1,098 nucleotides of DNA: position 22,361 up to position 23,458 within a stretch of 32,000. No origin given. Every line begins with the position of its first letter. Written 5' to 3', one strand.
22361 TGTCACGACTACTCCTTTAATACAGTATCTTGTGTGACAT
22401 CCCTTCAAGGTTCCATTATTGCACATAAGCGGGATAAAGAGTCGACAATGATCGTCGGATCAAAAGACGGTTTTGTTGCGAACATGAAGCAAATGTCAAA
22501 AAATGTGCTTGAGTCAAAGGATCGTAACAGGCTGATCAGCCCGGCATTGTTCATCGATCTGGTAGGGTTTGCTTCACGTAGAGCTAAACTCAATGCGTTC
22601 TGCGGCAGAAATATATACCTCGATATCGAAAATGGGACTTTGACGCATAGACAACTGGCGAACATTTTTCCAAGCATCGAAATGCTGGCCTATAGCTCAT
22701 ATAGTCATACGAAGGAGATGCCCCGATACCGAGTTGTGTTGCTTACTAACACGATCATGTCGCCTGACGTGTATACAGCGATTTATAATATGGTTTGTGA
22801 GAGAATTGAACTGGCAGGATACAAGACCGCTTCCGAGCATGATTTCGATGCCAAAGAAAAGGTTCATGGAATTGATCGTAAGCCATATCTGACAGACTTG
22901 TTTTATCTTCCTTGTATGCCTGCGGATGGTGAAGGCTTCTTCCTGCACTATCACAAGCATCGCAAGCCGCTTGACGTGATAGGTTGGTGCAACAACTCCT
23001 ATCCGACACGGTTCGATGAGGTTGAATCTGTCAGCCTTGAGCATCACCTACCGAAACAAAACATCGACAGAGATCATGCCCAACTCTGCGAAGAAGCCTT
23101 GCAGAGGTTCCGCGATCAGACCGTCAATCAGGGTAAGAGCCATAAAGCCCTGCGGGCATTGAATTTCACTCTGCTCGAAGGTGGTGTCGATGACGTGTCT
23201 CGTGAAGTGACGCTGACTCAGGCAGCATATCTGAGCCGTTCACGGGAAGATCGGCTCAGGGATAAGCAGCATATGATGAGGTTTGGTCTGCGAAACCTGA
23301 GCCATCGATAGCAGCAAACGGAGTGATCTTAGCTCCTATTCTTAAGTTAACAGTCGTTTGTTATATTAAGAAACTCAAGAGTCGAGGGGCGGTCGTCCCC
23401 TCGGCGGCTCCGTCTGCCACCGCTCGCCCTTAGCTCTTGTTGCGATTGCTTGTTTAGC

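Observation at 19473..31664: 12.1-kb island in tRNA-Arg(CCG) with perfect 51-bp att repeats, probably still excisable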

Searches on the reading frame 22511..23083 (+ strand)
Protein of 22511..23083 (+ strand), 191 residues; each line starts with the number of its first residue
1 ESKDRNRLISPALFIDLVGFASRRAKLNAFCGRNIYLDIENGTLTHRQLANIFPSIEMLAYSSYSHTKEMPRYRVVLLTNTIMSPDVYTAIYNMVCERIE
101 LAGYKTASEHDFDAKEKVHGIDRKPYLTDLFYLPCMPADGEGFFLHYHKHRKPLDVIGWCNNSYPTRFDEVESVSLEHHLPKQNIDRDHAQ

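Call 71: search_solved_structures(query=A5, max_evalue=10, show_alignments=3)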
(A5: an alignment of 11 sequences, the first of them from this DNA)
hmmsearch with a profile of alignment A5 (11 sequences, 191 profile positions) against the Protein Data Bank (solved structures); distinct sequences matched with E-value up to 10: 0.

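Call 80: search_protein_representatives(alignment_id=A5)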
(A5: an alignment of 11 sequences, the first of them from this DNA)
Query: 11 sequences, 191 profile positions. Proteins with E-value up to 0.001 (for the whole library): 647; up to 1e-10: 413; up to 1e-30: 25. The best 150 are listed.
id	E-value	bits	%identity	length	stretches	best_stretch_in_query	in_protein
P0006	6.3e-102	355.4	-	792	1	1-191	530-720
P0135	6.6e-78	277.0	-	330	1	2-190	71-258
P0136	2.7e-63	229.4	-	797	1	2-185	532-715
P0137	4.6e-43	163.4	-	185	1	77-190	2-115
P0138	6.9e-41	156.3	-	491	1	2-172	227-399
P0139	8.0e-41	156.0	-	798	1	1-170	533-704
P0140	7.5e-40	152.9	-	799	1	1-162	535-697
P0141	7.9e-40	152.8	-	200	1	2-172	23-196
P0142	4.9e-38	147.0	-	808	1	2-178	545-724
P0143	3.6e-37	144.1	-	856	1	1-166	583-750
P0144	1.5e-36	142.1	-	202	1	2-110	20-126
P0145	4.2e-35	137.4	-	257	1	1-162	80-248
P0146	4.5e-35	137.3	-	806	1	2-178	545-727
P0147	4.6e-35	137.3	-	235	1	35-179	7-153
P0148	1.5e-34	135.6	-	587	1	2-161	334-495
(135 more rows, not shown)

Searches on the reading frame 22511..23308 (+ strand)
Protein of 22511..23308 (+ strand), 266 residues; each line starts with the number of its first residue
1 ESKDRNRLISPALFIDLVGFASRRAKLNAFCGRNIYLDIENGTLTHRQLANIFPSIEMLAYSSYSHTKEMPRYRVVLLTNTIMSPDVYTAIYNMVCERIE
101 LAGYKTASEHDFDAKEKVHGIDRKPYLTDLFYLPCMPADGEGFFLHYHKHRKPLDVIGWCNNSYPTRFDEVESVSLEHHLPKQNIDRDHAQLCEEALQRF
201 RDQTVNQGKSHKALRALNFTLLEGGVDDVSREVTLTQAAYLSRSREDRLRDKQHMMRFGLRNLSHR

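Call 72: search_protein_families(library=pfam, proteins=[window:22511-23308:+], max_evalue=10)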
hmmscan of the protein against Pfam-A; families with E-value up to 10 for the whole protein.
seq(266 aa): 1 family
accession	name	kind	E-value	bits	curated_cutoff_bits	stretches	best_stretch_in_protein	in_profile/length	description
PF10130.15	PIN_2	-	0.052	14.2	22.4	1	50-124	19-93/133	PIN domain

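Call 85: search_solved_structures(query=A7, max_evalue=10, show_alignments=2)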
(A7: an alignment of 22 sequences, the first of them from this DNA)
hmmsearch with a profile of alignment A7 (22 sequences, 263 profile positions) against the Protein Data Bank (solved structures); distinct sequences matched with E-value up to 10: 6.
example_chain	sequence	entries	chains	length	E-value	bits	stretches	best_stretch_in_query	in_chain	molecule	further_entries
7pnt_V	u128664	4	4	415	0.025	17.3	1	148-252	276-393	28S ribosomal protein S27, mitochondrial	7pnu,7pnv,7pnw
6gaz_Ae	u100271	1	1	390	0.088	15.5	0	190-236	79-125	Mitochondrial ribosomal protein S27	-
8oin_AV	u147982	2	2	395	0.092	15.5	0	190-236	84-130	Mitochondrial ribosomal protein S27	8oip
6gaw_Ae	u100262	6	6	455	0.13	15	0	190-236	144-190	mS27 | Mitochondrial ribosomal protein S27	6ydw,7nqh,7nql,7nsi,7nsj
6ydp_Ae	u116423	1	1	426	0.2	14.4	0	190-234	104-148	Mitochondrial ribosomal protein S27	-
3jd5_e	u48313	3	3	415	0.35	13.6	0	189-245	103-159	28S ribosomal protein S27, mitochondrial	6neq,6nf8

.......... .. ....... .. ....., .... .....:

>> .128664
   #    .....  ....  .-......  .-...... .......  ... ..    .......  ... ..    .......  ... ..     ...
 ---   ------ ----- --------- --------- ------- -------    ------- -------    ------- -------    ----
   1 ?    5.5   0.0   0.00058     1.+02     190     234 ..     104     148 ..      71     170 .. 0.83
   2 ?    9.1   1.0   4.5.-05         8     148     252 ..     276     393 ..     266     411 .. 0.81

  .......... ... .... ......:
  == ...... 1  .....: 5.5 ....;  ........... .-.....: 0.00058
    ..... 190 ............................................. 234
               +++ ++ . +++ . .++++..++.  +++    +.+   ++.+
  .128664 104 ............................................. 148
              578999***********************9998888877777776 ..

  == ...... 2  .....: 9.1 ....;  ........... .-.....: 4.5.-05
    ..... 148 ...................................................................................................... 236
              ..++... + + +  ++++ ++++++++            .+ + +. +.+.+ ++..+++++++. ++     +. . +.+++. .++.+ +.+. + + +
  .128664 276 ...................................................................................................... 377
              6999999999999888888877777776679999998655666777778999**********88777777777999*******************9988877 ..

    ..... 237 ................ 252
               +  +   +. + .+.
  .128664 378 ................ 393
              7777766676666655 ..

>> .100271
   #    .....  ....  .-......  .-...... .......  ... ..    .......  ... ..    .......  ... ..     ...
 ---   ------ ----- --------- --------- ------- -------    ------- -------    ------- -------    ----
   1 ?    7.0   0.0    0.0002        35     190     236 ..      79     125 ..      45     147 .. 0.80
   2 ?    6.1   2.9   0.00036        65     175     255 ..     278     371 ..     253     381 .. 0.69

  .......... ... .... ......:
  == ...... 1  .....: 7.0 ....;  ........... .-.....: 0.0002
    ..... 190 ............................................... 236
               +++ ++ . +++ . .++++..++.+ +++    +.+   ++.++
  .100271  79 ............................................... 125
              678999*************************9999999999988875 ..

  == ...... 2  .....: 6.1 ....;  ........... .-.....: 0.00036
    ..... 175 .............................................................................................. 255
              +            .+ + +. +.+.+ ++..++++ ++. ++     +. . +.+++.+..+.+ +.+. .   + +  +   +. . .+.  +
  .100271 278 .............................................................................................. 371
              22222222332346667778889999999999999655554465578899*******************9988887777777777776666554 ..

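Call 92: predict_structure(alignment_id=A7)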
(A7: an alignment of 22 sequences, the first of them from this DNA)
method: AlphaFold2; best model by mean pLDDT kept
length: 261 residues; sequences in the alignment: 22
mean_pLDDT: 85.5   pTM: 0.62
mean pLDDT of the five models: 85.5, 84.4, 83.4, 82.7, 82.2
residues with pLDDT >= 90: 154; 70-90: 74; 50-70: 20; < 50: 13
segments of 3 or more residues with pLDDT < 50: 168-179
pLDDT, mean of each block of 10 residues (from residue 1): 92 82 93 93 95 90 82 97 96 95 72 93 92 77 91 86 55 42 87 93 88 93 91 93 94 67 48
secondary structure, 60 per line:
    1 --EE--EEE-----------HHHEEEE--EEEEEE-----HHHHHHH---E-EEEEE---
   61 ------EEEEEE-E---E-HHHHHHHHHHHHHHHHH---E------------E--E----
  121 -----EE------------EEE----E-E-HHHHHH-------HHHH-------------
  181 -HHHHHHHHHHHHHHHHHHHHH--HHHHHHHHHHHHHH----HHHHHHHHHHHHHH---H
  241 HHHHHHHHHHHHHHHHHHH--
elements in order: E7-9 E24-27 E30-35 H41-47 E53-57 E67-72 H80-96 E140-142 H151-156 H164-167 H182-202 H205-218 H223-236 H240-259

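Call 95: fold_search(model_id=the predicted structure, library=pdb)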
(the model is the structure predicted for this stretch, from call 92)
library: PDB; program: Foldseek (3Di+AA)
matches with E <= 10: 230; with E <= 0.001: 0
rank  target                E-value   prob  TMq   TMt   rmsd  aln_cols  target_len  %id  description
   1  6zp9_A                6.4e-03  1.00  0.35  0.47   4.2       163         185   10  Cyanophage S-2L Primase-Polymerase (PrimPol), AEP domain (PP-N190) (released 2021-03-03)
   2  2r9l_A                6.4e-03  0.97  0.30  0.28  15.3       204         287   13  Polymerase Domain from Mycobacterium tuberculosis Ligase D in complex with DNA (released 2008-01-08)
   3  2r9l_B                8.1e-03  0.97  0.31  0.29  14.7       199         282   13  Polymerase Domain from Mycobacterium tuberculosis Ligase D in complex with DNA (released 2008-01-08)
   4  2iry_A                1.1e-02  0.96  0.31  0.28  14.6       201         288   12  Crystal Structure of the Polymerase Domain from Mycobacterium tuberculosis Ligase D with dGTP and Manganese. (released 2007-01-02)
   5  2irx                  1.6e-02  0.92  0.30  0.28  15.2       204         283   12  Crystal Structure of the Polymerase Domain from Mycobacterium tuberculosis Ligase D with GTP and Manganese. (released 2007-01-02)
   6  2iru_A                2.0e-02  0.91  0.30  0.28  14.7       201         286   13  Crystal Structure of the Polymerase Domain from Mycobacterium tuberculosis Ligase D (released 2007-01-02)
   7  2iry_B                2.3e-02  0.91  0.31  0.29  15.1       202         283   13  Crystal Structure of the Polymerase Domain from Mycobacterium tuberculosis Ligase D with dGTP and Manganese. (released 2007-01-02)
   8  4mky_A                2.6e-02  0.93  0.31  0.29  11.8       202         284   10  Polymerase Domain from Mycobacterium tuberculosis Ligase D in complex with an annealed double-strand DNA break. (released 2013-12-11)
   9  2iru_B                4.1e-02  0.85  0.31  0.29  11.9       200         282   10  Crystal Structure of the Polymerase Domain from Mycobacterium tuberculosis Ligase D (released 2007-01-02)
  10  3pky_B                5.4e-02  0.97  0.30  0.28   4.4       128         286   12  Polymerase Domain from Mycobacterium tuberculosis Ligase D in complex with DNA, UTP and Manganese. (released 2011-02-16)
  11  3h20                  5.8e-02  0.44  0.24  0.22  17.6       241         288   11  Crystal structure of primase RepB' (released 2009-04-28)
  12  8iqh_H                1.0e-01  0.13  0.19  0.07  19.6       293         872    9  Structure of Full-Length AsfvPrimPol in Apo-Form (released 2023-07-26)
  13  8iqh_M                1.1e-01  0.28  0.25  0.09  16.3       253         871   10  Structure of Full-Length AsfvPrimPol in Apo-Form (released 2023-07-26)
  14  3dky_D                1.2e-01  0.63  0.18  0.24   4.3        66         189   14  Crystal Structure of the replication initiator protein encoded on plasmid pMV158 (RepB), tetragonal form, to 3.6 Ang r (released 2009-06-30)
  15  3dky_A                1.4e-01  0.63  0.19  0.23   4.5        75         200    9  Crystal Structure of the replication initiator protein encoded on plasmid pMV158 (RepB), tetragonal form, to 3.6 Ang r (released 2009-06-30)
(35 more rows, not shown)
